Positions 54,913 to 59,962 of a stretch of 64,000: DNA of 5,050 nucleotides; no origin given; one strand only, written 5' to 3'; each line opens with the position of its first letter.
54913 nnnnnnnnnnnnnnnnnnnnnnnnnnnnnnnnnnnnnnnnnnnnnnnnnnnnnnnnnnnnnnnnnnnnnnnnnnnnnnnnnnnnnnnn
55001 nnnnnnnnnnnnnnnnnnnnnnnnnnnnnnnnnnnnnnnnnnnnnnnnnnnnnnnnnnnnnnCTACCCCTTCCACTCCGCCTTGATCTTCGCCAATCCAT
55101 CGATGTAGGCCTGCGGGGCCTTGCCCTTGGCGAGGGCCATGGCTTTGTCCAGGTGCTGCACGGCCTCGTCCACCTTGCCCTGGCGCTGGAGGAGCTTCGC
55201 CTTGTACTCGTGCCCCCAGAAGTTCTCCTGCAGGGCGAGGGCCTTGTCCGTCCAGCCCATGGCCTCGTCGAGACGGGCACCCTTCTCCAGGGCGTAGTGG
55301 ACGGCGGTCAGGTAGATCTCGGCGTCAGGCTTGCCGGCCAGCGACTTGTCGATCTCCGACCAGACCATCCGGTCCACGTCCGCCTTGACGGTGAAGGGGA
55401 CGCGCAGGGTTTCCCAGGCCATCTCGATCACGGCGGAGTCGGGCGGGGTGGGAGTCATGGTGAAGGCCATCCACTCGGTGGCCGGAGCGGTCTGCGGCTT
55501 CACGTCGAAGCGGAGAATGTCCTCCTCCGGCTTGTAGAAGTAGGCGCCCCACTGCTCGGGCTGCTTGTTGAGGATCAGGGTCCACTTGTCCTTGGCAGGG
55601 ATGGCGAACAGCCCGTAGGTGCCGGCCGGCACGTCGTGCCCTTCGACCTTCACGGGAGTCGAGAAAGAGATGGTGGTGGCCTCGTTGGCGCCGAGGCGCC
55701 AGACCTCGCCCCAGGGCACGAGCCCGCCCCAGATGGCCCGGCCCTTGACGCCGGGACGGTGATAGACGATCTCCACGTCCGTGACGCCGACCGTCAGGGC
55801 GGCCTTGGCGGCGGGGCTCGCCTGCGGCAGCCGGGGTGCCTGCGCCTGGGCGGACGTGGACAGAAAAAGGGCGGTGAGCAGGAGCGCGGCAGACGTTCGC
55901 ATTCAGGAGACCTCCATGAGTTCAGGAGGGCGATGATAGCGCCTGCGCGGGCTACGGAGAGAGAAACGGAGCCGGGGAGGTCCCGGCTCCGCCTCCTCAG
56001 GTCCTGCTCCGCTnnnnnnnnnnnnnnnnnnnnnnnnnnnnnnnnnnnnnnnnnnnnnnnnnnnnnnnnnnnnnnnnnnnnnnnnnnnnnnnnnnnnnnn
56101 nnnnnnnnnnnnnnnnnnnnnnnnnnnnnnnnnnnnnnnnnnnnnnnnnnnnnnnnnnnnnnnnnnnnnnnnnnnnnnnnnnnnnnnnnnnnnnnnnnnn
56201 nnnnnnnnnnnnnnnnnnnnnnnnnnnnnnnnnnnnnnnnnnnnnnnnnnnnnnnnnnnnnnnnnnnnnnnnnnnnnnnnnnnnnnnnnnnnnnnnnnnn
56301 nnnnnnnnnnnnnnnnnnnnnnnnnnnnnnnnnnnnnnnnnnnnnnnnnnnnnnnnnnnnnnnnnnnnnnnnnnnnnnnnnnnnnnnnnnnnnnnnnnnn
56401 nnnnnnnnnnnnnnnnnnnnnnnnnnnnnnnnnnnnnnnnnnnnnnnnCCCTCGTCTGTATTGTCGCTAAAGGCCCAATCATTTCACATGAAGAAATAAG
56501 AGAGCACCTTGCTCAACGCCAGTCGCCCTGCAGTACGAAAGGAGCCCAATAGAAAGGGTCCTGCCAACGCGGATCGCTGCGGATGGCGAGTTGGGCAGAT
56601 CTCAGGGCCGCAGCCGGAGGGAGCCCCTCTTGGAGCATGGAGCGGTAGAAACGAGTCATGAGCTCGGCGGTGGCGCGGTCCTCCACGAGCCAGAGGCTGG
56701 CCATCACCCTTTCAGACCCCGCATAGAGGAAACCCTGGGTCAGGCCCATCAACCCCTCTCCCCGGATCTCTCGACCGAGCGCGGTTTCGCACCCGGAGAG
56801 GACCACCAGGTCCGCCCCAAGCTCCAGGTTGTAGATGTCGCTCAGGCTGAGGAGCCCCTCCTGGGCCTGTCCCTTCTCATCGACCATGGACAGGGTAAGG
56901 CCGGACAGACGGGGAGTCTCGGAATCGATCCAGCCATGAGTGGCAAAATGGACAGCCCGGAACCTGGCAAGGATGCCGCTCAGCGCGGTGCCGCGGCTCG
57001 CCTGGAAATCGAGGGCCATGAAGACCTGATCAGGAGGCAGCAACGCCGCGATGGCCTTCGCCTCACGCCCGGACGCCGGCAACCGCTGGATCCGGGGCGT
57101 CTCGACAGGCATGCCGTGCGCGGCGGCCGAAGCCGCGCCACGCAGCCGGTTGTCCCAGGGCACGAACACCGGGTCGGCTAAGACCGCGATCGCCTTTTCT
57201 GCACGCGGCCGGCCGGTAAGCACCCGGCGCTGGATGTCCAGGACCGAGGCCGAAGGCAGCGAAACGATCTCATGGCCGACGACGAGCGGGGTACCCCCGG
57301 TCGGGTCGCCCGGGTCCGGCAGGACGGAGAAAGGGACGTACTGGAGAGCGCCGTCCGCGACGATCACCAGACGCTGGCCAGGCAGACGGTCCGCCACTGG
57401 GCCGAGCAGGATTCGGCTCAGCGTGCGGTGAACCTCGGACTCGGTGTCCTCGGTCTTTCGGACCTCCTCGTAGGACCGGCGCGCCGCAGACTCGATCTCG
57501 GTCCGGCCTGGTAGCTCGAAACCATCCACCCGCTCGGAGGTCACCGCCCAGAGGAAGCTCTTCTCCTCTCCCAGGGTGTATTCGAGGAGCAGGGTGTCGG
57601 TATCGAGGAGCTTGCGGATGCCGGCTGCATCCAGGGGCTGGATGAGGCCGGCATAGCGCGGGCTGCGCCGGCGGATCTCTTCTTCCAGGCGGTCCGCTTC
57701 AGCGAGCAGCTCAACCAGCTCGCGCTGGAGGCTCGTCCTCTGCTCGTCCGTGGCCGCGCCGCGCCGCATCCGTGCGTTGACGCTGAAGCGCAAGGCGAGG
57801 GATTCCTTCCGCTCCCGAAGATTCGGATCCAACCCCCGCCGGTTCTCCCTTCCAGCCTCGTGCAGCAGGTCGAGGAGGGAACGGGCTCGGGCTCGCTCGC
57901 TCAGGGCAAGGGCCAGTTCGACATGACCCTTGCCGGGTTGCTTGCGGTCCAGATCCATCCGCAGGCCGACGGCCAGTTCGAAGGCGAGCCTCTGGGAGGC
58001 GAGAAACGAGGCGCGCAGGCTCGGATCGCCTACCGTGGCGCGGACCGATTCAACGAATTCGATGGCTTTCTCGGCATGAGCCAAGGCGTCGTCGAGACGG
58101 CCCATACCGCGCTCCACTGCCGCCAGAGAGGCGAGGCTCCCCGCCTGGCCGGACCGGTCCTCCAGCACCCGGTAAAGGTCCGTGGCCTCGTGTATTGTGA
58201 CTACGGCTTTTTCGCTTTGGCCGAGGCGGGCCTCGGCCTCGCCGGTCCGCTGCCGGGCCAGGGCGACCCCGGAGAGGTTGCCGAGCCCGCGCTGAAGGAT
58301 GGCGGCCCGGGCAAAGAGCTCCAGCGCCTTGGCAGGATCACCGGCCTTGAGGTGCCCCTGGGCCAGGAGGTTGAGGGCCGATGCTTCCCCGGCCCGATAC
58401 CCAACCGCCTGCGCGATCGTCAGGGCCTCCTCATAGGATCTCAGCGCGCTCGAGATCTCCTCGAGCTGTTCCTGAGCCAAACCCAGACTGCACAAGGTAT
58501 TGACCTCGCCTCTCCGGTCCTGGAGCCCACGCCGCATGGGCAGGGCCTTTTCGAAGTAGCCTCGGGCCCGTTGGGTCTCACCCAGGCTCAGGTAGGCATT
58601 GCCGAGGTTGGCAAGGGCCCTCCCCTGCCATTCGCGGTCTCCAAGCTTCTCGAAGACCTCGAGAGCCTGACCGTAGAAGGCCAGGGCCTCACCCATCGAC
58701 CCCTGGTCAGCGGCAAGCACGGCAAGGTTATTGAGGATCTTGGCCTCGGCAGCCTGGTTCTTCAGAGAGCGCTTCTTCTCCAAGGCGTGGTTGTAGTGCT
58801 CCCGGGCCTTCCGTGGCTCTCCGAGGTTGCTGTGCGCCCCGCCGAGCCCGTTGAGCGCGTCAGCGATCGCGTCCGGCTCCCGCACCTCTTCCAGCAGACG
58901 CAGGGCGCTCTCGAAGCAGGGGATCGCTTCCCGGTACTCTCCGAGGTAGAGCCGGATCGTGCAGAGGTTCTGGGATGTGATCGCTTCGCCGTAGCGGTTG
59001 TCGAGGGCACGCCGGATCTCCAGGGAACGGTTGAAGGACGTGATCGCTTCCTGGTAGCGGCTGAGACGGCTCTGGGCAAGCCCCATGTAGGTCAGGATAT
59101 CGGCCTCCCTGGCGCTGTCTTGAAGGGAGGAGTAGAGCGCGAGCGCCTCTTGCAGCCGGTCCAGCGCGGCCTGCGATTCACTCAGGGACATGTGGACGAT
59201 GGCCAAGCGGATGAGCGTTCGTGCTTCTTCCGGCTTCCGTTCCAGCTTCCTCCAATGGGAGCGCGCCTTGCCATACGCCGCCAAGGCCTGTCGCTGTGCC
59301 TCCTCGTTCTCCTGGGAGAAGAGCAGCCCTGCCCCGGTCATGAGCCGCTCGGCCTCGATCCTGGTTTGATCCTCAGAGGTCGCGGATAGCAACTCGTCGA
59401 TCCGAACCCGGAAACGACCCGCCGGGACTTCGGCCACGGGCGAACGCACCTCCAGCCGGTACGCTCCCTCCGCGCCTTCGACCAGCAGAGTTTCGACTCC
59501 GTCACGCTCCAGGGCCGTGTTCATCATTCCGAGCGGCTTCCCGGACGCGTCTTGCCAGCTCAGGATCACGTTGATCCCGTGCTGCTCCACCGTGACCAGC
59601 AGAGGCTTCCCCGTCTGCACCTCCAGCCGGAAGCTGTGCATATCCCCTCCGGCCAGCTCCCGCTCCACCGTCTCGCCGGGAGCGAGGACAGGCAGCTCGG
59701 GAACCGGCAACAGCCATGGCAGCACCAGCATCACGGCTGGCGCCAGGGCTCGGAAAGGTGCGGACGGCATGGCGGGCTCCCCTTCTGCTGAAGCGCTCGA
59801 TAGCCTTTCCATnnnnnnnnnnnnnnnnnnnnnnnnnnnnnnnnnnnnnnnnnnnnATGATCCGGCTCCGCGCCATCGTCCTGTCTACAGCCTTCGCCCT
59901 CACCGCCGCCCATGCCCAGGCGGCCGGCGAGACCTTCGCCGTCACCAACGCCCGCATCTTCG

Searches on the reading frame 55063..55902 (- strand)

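Call 63: search_protein_families(library=pfam, proteins=[window:55063-55902:-], max_evalue=0.001)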
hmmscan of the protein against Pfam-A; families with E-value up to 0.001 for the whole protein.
window:55063-55902:- (279 aa): 2 families
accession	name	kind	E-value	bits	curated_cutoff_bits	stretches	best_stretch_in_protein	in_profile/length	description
PF11138.13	DUF2911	-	1.5e-51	174.5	27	1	29-172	1-145/145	Protein of unknown function (DUF2911)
PF07719.23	TPR_2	-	9.6e-05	22.7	27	0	231-259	4-32/34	Tetratricopeptide repeat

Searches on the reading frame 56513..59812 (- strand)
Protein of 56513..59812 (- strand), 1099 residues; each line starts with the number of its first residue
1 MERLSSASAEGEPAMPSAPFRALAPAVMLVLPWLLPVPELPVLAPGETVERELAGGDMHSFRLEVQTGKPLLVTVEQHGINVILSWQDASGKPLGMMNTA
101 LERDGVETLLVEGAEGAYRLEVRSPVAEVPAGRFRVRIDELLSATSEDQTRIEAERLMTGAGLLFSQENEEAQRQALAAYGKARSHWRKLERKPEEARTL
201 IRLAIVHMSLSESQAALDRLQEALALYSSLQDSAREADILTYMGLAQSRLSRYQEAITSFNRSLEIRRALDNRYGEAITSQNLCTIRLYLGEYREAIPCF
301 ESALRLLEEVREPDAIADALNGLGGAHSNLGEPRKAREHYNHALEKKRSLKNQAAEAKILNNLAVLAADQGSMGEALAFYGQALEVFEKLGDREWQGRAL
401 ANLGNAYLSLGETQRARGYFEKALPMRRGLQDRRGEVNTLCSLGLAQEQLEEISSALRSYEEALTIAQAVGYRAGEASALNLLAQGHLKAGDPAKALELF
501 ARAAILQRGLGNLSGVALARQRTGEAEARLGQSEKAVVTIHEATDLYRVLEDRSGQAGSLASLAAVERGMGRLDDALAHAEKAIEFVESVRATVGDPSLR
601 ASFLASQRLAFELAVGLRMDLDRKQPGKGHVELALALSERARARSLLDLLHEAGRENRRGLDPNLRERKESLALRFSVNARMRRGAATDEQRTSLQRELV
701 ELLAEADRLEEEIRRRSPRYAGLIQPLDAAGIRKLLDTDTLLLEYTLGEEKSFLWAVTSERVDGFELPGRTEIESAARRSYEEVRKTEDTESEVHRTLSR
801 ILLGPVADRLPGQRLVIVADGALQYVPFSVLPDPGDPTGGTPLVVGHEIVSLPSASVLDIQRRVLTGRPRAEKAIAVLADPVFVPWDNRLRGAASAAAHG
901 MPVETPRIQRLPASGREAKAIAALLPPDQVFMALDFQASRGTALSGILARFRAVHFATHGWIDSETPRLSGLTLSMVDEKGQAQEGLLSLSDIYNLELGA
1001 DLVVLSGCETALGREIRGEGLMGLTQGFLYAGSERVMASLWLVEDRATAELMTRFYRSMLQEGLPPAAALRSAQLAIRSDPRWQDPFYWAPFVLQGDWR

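Call 63: search_protein_families(library=pfam, proteins=[window:56513-59812:-], max_evalue=0.001)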
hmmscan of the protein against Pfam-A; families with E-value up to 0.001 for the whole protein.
window:56513-59812:- (1099 aa): 15 families
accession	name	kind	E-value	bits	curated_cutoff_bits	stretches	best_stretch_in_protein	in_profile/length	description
PF12770.12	CHAT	-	4.6e-66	223.6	24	1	794-1097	3-289/289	CHAT domain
PF13424.12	TPR_12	-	1.2e-53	179.7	30.1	6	357-428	3-76/77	Tetratricopeptide repeat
PF00515.34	TPR_1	-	8.4e-39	130.3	27.8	2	398-424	2-28/34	Tetratricopeptide repeat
PF07719.23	TPR_2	-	4.1e-31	104.9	27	1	398-424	2-28/34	Tetratricopeptide repeat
PF13374.12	TPR_10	-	2.2e-21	75.6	27.5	1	399-428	4-33/42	Tetratricopeptide repeat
PF13181.12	TPR_8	-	1.2e-18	66.1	25.7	0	398-424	2-28/34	Tetratricopeptide repeat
PF13176.12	TPR_7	-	1.5e-15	56.3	27.9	1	399-433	1-35/36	Tetratricopeptide repeat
PF13432.12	TPR_16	-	5.6e-09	36.7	32.7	0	287-346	7-60/65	Tetratricopeptide repeat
PF17874.7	TPR_MalT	-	3.5e-08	33.5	45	1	203-387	7-191/336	MalT-like TPR region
PF14938.12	SNAP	-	7.7e-08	32.6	25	0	293-394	90-185/282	Soluble NSF attachment protein, SNAP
PF10602.15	RPN7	-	1.1e-06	28.9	29.6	1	174-286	53-157/174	26S proteasome subunit RPN7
PF24885.1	TPR_NPHP3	-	7.5e-06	25.9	100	0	215-347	36-171/239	Nephrocystin-3 TPR domain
PF13428.12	TPR_14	-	0.0001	23.1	23.5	0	479-504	3-28/44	Tetratricopeptide repeat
PF13431.12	TPR_17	-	0.00079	20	24.4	0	399-417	15-33/34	Tetratricopeptide repeat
PF14559.12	TPR_19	-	0.00085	20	25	0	369-425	3-53/68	Tetratricopeptide repeat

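Call 90: search_protein_families(library=padloc, proteins=[window:56513-59812:-], max_evalue=0.001)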
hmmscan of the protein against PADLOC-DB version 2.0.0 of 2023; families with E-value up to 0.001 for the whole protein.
window:56513-59812:- (1099 aa): 1 family
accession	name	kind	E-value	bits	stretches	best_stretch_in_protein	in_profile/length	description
PDLC01169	TPR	-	8.7e-27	92.1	3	400-499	112-210/252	TPR repeats containing protein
